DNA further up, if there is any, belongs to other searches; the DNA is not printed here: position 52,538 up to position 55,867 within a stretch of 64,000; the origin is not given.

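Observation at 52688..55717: Covalently duplicated PilB/GspE secretion ATPase (two complete motor modules in one polypeptide)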

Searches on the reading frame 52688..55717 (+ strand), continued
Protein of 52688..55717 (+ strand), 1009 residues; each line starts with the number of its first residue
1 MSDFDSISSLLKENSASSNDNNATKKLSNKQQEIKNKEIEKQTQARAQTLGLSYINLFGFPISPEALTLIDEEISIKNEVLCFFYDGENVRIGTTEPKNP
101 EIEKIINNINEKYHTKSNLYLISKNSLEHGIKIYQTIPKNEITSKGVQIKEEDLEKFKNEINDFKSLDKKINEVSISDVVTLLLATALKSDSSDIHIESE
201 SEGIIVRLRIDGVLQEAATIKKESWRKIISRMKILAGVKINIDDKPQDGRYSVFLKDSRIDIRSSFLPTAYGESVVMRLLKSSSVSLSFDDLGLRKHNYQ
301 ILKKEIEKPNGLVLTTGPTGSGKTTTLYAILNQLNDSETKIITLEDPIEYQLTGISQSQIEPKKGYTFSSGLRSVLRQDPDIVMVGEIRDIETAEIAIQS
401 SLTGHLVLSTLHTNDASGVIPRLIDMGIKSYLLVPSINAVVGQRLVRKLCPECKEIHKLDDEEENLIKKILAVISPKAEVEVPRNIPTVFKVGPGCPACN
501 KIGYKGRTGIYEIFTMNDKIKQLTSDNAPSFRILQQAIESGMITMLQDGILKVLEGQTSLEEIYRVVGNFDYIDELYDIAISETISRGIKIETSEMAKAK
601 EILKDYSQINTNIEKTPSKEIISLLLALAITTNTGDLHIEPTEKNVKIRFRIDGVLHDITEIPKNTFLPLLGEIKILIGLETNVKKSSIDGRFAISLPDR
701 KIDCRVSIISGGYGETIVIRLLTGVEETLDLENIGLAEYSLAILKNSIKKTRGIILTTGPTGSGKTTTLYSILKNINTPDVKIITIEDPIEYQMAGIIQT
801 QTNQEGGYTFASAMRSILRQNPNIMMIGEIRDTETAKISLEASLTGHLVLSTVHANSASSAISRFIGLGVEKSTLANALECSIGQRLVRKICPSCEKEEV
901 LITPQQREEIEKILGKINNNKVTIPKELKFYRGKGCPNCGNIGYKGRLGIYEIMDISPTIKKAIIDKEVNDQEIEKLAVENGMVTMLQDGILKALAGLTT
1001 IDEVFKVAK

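Call 56: find_encoding_contigs(protein=P0339, flank=10000, max_places=1)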
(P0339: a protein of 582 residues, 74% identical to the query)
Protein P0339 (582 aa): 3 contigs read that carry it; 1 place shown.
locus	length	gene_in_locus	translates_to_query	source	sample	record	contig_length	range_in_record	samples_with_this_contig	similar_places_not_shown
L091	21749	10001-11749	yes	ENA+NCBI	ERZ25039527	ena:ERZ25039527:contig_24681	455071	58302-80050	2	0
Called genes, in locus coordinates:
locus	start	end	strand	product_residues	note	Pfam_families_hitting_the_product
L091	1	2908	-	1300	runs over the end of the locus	PF18076:FGAR-AT_N, PF18072:FGAR-AT_linker, PF02769:AIRS_C, PF22689:FGAR-AT_PurM_N-like, PF02769:AIRS_C, PF13507:GATase_5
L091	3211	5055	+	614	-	PF13385:Laminin_G_3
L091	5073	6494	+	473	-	-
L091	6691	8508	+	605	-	PF06480:FtsH_ext (weak), PF00004:AAA, PF07728:AAA_5 (weak), PF17862:AAA_lid_3, PF01434:Peptidase_M41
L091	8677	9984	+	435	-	-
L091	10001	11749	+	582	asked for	PF05157:MshEN (faint), PF00437:T2SSE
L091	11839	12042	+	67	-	-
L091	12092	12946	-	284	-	-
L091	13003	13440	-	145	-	PF02367:TsaE, PF13401:AAA_22 (weak)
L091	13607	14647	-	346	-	PF00814:TsaD, PF22521:HypF_C_2 (weak)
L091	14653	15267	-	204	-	PF01797:Y1_Tnp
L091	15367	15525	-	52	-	-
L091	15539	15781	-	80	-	-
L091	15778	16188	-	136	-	-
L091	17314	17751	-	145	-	PF00293:NUDIX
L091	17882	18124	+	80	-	-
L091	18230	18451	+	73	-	-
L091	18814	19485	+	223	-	PF00293:NUDIX, PF19368:WHD_AraR, PF21906:WHD_NrtR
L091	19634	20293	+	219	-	PF04973:NMN_transporter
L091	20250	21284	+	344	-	PF01467:CTP_transf_like (faint), PF13521:AAA_28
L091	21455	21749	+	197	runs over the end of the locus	-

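Call 57: find_encoding_contigs(protein=P0316, flank=10000, max_places=1)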
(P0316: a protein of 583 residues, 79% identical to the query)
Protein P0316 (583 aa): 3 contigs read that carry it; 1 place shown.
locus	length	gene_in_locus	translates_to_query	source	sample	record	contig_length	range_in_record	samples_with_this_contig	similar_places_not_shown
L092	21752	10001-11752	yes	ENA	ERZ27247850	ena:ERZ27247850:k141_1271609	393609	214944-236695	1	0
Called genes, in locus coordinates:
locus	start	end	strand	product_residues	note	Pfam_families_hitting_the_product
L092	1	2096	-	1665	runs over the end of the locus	PF18076:FGAR-AT_N, PF18072:FGAR-AT_linker, PF02769:AIRS_C, PF22689:FGAR-AT_PurM_N-like, PF02769:AIRS_C, PF13507:GATase_5, PF00586:AIRS, PF02769:AIRS_C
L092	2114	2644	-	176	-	PF13521:AAA_28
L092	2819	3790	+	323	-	-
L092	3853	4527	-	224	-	PF00551:Formyl_trans_N (faint)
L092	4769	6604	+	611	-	PF13385:Laminin_G_3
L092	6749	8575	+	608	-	PF06480:FtsH_ext (weak), PF00004:AAA, PF17862:AAA_lid_3, PF01434:Peptidase_M41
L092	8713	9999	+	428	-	-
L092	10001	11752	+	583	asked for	PF00437:T2SSE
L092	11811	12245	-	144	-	PF02367:TsaE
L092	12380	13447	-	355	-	PF00814:TsaD, PF22521:HypF_C_2 (weak)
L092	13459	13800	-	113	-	-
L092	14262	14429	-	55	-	-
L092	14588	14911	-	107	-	-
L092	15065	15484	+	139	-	PF00731:AIRC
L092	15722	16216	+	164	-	-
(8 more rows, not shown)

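Call 67: search_protein_families(library=pfam, proteins=[L091:8677-9981:+], max_evalue=1)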
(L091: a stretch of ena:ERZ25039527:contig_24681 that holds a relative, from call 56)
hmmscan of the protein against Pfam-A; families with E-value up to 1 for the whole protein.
L091:8677-9981:+ (435 aa): 1 family
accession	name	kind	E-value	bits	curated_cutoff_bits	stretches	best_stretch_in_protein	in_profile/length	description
PF24400.1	DUF7544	-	0.77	9.4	27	0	121-314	100-299/302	Family of unknown function (DUF7544)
